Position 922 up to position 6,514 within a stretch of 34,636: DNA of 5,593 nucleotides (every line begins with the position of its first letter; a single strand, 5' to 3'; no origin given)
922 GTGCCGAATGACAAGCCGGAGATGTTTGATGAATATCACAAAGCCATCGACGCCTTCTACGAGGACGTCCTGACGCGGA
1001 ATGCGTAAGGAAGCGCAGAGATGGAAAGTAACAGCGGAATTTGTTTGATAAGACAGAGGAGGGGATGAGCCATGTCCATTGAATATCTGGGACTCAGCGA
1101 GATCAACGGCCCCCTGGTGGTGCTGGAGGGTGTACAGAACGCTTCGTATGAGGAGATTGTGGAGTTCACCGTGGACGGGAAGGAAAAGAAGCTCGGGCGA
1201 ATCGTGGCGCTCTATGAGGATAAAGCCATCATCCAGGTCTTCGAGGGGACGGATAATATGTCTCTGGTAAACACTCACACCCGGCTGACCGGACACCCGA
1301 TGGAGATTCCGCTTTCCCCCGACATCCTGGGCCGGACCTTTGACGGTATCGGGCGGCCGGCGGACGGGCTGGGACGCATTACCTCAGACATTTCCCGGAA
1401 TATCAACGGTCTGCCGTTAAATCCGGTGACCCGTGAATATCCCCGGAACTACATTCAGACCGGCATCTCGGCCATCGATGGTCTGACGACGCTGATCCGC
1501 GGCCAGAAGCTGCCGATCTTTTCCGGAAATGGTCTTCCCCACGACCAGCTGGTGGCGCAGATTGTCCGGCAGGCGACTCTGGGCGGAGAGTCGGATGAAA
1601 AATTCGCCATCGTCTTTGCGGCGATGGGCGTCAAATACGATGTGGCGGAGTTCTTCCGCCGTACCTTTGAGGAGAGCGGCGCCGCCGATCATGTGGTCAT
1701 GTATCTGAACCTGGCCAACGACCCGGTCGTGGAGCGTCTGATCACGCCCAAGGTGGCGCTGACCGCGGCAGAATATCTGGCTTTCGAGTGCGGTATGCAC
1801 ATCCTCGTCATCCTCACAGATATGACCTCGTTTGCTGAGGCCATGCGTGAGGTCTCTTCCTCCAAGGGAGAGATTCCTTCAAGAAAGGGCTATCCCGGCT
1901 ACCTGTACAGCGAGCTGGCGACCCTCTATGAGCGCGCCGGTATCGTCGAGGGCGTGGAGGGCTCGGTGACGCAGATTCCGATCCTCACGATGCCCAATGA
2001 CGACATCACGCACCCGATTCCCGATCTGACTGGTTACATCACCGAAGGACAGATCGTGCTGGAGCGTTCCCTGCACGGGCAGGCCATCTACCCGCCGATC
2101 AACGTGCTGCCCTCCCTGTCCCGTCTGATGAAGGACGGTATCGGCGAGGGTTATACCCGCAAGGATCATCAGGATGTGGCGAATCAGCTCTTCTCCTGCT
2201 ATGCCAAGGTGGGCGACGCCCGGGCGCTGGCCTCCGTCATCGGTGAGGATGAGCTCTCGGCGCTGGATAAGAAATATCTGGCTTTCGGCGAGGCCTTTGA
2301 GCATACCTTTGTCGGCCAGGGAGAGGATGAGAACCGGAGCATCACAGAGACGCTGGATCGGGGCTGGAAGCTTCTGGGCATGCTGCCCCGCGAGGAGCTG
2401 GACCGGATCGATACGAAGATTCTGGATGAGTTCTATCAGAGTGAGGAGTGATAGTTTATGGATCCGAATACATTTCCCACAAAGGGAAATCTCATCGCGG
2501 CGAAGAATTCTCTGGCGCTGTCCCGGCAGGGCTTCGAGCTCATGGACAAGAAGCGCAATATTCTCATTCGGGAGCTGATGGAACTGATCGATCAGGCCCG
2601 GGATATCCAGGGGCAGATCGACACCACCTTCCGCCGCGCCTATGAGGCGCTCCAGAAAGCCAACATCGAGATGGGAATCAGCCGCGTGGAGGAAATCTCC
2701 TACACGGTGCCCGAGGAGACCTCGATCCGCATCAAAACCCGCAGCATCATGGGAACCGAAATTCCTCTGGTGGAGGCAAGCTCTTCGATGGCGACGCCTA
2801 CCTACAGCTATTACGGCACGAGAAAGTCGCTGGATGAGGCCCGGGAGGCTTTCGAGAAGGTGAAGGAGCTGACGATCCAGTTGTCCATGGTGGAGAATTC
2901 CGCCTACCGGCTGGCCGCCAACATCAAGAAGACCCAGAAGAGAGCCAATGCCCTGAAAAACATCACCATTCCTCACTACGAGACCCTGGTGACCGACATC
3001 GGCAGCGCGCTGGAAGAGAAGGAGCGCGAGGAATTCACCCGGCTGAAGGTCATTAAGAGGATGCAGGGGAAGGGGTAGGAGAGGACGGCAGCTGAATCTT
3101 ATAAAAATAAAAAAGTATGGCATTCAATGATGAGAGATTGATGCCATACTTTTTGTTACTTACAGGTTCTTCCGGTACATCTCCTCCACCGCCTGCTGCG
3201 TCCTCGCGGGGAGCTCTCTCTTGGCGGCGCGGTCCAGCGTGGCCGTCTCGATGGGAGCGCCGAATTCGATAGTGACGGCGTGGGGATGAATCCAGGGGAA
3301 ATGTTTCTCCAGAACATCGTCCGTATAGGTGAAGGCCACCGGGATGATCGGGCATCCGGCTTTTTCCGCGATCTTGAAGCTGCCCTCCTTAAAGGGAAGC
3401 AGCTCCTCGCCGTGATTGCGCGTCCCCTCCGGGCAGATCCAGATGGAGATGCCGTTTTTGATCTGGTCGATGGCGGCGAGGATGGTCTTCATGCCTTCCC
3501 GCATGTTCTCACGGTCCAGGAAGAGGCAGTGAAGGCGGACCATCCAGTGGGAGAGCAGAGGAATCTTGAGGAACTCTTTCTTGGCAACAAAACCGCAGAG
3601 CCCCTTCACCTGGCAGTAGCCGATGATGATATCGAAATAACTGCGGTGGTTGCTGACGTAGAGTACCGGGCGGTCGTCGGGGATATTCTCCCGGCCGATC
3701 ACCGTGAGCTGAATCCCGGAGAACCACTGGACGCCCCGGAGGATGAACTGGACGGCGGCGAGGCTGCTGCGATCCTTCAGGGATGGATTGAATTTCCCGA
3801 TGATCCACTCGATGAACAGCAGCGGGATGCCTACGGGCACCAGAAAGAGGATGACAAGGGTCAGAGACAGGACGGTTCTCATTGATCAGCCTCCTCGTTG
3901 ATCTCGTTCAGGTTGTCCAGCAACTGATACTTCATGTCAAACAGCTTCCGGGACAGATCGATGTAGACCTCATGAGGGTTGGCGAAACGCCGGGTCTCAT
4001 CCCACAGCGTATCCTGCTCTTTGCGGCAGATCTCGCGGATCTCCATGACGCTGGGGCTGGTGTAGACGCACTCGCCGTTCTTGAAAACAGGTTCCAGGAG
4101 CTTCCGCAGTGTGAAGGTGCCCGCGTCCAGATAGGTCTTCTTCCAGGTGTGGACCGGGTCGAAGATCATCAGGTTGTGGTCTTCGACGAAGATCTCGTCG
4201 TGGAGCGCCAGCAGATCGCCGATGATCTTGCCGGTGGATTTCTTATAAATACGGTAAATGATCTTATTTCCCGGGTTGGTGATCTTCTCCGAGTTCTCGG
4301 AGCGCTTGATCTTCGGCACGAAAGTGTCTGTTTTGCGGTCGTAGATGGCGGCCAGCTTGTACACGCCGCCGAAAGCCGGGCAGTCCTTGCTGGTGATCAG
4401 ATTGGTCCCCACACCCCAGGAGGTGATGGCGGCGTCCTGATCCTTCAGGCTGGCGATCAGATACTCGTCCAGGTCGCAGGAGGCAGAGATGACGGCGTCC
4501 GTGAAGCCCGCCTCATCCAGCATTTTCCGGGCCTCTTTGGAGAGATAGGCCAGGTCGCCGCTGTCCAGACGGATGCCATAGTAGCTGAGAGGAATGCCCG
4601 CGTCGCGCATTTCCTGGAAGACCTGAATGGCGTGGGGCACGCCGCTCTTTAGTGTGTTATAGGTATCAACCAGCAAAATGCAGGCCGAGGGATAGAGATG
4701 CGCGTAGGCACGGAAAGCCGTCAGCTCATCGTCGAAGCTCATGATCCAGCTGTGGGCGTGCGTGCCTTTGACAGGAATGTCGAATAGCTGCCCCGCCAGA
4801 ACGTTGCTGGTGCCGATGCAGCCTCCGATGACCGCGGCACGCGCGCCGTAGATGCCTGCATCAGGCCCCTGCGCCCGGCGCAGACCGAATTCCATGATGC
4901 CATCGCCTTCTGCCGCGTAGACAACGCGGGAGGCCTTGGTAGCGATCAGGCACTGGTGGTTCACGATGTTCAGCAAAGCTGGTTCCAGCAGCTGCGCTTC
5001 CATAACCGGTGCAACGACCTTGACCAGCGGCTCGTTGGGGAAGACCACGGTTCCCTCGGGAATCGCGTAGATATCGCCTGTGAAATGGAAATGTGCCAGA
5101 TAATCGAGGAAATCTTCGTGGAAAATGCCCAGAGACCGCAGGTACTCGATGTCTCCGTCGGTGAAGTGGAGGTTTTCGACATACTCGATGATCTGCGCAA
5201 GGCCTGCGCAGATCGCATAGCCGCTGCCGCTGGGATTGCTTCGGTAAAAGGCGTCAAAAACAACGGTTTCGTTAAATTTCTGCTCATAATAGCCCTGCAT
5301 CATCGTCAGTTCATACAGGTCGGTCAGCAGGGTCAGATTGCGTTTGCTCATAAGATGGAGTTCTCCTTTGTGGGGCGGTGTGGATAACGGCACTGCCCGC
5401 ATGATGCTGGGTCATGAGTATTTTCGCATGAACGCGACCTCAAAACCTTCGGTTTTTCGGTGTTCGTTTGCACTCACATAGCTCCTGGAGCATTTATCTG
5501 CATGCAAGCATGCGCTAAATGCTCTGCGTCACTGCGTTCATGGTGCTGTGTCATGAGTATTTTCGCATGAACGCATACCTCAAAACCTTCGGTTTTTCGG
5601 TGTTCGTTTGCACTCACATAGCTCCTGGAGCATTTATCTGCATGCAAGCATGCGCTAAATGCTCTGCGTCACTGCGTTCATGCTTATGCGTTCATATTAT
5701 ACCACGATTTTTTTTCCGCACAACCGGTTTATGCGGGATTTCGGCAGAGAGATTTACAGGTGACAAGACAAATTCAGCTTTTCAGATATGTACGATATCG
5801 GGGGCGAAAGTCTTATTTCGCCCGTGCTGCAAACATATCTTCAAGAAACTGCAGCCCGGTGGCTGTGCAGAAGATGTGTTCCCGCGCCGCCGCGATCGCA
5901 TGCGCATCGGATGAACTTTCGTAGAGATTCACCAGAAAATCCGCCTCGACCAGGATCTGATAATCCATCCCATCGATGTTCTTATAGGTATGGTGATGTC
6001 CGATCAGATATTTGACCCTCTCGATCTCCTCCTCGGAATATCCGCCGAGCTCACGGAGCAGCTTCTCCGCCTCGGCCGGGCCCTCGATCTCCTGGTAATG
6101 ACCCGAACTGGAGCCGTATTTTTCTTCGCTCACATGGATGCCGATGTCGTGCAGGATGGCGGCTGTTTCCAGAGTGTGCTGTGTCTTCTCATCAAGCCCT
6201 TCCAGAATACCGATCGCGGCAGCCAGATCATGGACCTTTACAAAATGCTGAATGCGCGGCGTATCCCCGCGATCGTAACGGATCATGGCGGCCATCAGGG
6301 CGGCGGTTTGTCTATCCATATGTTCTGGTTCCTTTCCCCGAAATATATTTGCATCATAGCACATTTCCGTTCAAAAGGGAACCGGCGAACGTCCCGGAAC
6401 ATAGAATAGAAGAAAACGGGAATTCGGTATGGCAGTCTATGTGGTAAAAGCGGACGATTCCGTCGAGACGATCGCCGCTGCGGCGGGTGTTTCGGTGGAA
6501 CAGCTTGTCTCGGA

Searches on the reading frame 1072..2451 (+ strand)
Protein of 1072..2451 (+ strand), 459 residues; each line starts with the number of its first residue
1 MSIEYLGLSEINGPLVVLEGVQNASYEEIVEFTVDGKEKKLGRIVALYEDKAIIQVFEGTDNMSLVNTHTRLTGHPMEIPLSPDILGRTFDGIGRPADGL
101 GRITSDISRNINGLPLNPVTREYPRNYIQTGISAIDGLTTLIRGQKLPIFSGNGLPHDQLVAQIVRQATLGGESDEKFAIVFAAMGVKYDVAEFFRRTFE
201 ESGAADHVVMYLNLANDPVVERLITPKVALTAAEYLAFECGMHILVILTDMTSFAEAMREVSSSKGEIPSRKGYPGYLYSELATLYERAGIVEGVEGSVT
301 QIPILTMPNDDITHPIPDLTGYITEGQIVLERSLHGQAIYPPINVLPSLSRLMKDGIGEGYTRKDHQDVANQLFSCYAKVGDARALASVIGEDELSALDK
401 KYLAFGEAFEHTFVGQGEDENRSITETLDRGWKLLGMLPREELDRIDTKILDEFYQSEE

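Call 6: search_protein_families(library=pfam, proteins=[window:1072-2451:+])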
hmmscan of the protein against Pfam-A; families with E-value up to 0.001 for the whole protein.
window:1072-2451:+ (459 aa): 3 families
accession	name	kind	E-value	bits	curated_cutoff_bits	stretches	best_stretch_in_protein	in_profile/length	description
PF00006.31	ATP-synt_ab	-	2.1e-76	256.7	29.5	1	131-350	1-213/213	ATP synthase alpha/beta family, nucleotide-binding domain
PF22919.1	ATP-synt_VA_C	-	3.6e-32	110.9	24.7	1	355-455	1-101/101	C-terminal domain of V and A type ATP synthase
PF02874.29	ATP-synt_ab_N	-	3.2e-08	34.4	20.9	1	9-64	2-60/69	ATP synthase alpha/beta family, beta-barrel domain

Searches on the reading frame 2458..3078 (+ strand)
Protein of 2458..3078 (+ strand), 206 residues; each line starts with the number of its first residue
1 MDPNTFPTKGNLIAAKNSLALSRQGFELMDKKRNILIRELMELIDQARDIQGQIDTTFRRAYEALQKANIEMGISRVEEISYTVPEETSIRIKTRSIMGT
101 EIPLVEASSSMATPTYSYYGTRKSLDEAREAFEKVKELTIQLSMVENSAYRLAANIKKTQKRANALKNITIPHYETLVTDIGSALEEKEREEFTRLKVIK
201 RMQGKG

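Call 6: search_protein_families(library=pfam, proteins=[window:2458-3078:+])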
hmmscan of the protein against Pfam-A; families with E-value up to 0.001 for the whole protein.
window:2458-3078:+ (206 aa): 1 family
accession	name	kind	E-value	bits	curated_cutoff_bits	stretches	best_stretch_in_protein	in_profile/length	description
PF01813.22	ATP-synt_D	-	8.3e-52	176.3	25.7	1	11-201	1-196/196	ATP synthase subunit D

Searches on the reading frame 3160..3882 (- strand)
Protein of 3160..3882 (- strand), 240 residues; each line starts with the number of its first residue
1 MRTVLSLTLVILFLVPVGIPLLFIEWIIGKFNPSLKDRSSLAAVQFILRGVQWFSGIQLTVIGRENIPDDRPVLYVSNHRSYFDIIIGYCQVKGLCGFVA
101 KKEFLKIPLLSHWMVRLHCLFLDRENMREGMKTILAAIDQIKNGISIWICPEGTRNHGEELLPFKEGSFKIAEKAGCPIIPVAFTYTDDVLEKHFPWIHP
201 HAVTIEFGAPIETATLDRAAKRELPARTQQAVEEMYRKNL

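Call 6: search_protein_families(library=pfam, proteins=[window:3160-3882:-])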
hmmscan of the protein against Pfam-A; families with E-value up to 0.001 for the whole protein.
window:3160-3882:- (240 aa): 1 family
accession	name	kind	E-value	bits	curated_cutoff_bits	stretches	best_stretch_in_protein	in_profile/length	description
PF01553.26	Acyltransferase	-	1.7e-33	115.7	23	1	59-184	2-131/132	Acyltransferase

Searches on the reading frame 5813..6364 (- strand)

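Call 6: search_protein_families(library=pfam, proteins=[window:5813-6364:-])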
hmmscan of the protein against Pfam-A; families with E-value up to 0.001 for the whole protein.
window:5813-6364:- (183 aa): 3 families
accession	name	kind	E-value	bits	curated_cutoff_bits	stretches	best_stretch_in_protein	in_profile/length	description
PF01966.28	HD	-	1.2e-06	29.3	22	1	37-131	1-92/116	HD domain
PF13487.12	HD_5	-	0.00022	21.5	27.2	1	40-132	17-111/170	HD domain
PF21447.3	Ppx-GppA_III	-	0.00035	20.9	27.3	0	56-87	41-72/177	Ppx/GppA phosphatase, domain III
